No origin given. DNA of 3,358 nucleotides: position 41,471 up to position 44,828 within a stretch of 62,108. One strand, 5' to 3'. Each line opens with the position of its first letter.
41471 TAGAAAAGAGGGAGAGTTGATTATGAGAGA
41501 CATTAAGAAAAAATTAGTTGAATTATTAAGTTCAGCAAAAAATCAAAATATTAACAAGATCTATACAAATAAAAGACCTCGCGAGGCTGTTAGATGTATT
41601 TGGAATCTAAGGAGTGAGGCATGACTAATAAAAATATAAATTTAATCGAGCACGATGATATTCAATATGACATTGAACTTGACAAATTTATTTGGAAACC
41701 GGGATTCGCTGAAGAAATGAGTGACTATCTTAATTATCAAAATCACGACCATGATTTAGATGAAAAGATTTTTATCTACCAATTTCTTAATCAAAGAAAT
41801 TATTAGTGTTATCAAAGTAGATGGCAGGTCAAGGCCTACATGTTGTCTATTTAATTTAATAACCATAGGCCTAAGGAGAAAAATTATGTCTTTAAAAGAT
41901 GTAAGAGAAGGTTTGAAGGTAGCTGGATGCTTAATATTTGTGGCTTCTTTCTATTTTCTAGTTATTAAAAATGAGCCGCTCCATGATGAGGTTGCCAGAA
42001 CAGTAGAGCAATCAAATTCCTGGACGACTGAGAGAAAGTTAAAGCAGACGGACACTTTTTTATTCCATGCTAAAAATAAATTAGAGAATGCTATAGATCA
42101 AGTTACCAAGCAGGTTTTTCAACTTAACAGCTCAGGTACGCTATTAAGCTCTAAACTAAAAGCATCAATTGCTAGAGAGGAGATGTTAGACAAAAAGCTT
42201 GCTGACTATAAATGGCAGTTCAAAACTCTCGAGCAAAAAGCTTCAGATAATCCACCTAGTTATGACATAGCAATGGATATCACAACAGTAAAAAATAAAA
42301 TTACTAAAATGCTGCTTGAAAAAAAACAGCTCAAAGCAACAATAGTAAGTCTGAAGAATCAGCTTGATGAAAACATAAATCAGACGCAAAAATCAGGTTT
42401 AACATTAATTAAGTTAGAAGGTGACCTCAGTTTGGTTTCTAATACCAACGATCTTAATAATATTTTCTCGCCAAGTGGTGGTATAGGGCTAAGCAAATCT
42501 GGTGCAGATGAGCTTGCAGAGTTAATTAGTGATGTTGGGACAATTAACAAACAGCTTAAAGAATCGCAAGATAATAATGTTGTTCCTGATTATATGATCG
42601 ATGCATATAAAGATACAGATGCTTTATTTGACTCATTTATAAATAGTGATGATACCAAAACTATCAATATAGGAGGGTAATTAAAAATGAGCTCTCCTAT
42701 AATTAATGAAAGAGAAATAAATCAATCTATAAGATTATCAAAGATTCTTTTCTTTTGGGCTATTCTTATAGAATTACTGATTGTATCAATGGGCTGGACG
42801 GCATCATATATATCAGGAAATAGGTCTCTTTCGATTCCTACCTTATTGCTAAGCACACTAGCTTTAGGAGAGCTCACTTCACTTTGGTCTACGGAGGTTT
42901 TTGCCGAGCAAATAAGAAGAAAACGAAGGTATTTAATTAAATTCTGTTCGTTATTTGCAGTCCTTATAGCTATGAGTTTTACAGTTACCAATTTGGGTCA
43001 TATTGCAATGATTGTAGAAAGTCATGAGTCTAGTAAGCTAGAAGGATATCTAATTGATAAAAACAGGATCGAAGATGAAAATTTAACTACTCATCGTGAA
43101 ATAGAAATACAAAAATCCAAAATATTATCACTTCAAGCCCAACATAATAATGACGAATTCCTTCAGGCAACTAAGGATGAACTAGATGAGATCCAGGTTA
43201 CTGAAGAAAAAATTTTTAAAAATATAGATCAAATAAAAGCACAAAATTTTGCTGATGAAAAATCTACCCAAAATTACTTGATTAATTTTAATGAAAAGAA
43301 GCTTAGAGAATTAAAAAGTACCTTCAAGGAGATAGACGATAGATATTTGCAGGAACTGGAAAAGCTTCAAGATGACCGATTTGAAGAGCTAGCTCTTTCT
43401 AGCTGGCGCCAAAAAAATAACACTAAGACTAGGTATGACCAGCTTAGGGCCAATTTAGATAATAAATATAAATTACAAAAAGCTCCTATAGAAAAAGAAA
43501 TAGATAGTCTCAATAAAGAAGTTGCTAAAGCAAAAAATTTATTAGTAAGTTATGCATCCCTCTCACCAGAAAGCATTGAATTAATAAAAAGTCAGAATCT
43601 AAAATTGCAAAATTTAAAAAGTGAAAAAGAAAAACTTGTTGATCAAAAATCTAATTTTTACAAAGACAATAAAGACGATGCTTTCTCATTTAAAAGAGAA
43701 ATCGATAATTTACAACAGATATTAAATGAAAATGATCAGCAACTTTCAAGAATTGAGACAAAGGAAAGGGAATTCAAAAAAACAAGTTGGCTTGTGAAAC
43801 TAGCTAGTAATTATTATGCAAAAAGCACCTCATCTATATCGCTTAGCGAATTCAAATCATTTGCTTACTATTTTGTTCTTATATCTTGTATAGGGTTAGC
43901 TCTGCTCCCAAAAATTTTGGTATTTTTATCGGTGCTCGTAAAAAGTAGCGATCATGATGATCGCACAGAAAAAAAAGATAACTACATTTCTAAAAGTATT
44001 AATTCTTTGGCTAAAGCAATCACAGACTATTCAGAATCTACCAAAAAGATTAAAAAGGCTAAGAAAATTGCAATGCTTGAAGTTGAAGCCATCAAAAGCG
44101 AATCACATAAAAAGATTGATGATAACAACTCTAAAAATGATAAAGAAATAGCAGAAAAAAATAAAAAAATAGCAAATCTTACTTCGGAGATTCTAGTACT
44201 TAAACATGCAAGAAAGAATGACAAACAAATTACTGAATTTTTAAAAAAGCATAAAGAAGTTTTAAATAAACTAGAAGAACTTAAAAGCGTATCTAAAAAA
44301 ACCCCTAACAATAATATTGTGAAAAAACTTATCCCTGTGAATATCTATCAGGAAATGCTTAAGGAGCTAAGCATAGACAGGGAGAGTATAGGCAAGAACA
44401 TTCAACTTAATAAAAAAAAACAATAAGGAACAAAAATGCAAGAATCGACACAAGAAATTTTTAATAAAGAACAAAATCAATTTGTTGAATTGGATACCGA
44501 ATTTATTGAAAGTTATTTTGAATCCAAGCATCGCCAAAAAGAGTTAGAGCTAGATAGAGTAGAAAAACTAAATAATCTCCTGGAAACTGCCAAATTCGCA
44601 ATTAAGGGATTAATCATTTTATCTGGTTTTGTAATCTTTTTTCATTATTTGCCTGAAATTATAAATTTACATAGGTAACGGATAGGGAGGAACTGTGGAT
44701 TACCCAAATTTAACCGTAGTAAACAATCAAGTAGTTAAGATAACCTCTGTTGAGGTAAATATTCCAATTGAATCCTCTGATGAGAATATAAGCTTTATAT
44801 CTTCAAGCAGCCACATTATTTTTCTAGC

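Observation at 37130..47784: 10.6 kb AT-rich island of orphan genes between lipA and dctM: candidate undescribed defence-like or cryptic mobile system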

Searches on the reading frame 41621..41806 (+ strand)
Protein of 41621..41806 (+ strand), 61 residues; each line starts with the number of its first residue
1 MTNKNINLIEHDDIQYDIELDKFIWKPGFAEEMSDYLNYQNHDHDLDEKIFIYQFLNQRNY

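Call 4: search_protein_families(library=pfam, proteins=[window:41621-41806:+], max_evalue=1)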
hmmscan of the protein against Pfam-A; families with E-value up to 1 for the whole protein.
window:41621-41806:+ (61 aa): 1 family
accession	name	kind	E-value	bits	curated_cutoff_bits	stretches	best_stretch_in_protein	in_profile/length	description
PF21561.2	L_thumb_ring_vir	-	0.033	13.4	27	1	3-47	261-306/368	Virus, RNA-directed RNA polymerase L, thumb ring domain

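Call 5: search_protein_families(library=padloc, proteins=[window:41621-41806:+], max_evalue=1)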
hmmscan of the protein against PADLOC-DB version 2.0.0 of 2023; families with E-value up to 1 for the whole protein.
window:41621-41806:+ (61 aa): 0 families

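Call 6: search_protein_families(library=phrogs, proteins=[window:41621-41806:+], max_evalue=1)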
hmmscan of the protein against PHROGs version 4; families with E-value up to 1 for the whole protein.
window:41621-41806:+ (61 aa): 2 families
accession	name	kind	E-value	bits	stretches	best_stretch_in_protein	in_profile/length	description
phrog_30116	-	unknown function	0.023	15.2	1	6-45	34-74/232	-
phrog_20650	-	unknown function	0.34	11.7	1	33-50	3-20/52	-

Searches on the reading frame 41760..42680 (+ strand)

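Call 4: search_protein_families(library=pfam, proteins=[window:41760-42680:+], max_evalue=1)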
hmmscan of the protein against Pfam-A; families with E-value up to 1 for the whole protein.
window:41760-42680:+ (306 aa): 5 families
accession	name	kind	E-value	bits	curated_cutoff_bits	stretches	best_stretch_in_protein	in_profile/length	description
PF04508.17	Pox_A_type_inc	-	0.06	13.7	21.4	0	190-204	5-19/23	Viral A-type inclusion protein repeat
PF07889.17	DUF1664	-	0.12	12.9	34.6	0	99-163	30-91/124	Protein of unknown function (DUF1664)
PF20994.3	CENPU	-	0.17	11.9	27.8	1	90-242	51-186/200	CENPU protein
PF16454.10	PI3K_P85_iSH2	-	0.18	11.8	31.5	1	101-158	79-136/161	Phosphatidylinositol 3-kinase regulatory subunit P85 inter-SH2 domain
PF25541.1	TBCA_PH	-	0.35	11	27.8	1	170-226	76-132/139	PH domain-containing proteins, TBCA domain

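Call 5: search_protein_families(library=padloc, proteins=[window:41760-42680:+], max_evalue=1)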
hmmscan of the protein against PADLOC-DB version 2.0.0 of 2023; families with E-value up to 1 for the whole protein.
window:41760-42680:+ (306 aa): 0 families

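Call 6: search_protein_families(library=phrogs, proteins=[window:41760-42680:+], max_evalue=1)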
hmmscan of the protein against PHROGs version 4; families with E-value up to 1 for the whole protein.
window:41760-42680:+ (306 aa): 4 families
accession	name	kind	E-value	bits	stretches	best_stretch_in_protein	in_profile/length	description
phrog_31081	-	unknown function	0.01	17.2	1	105-157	25-74/109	-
phrog_7221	-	unknown function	0.1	12.9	1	168-272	83-175/295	-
phrog_9583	-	unknown function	0.11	14.1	0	145-198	53-107/113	-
phrog_37807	-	unknown function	0.26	12.7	0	250-268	73-91/130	-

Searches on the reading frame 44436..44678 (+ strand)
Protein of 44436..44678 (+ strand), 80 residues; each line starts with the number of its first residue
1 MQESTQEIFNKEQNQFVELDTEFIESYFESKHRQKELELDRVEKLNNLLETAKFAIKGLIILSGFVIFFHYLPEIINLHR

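Call 4: search_protein_families(library=pfam, proteins=[window:44436-44678:+], max_evalue=1)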
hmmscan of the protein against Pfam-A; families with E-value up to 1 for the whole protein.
window:44436-44678:+ (80 aa): 0 families

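Call 5: search_protein_families(library=padloc, proteins=[window:44436-44678:+], max_evalue=1)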
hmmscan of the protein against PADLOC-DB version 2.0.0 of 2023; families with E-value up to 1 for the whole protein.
window:44436-44678:+ (80 aa): 1 family
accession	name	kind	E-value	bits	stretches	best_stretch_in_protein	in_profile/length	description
PDLC04424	PDC-M11B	-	0.0044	15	1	3-59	66-121/142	-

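Call 6: search_protein_families(library=phrogs, proteins=[window:44436-44678:+], max_evalue=1)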
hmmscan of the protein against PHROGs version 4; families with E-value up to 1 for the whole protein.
window:44436-44678:+ (80 aa): 1 family
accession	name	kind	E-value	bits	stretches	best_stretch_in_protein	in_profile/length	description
phrog_4084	-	unknown function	0.086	14.4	1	1-52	44-92/96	-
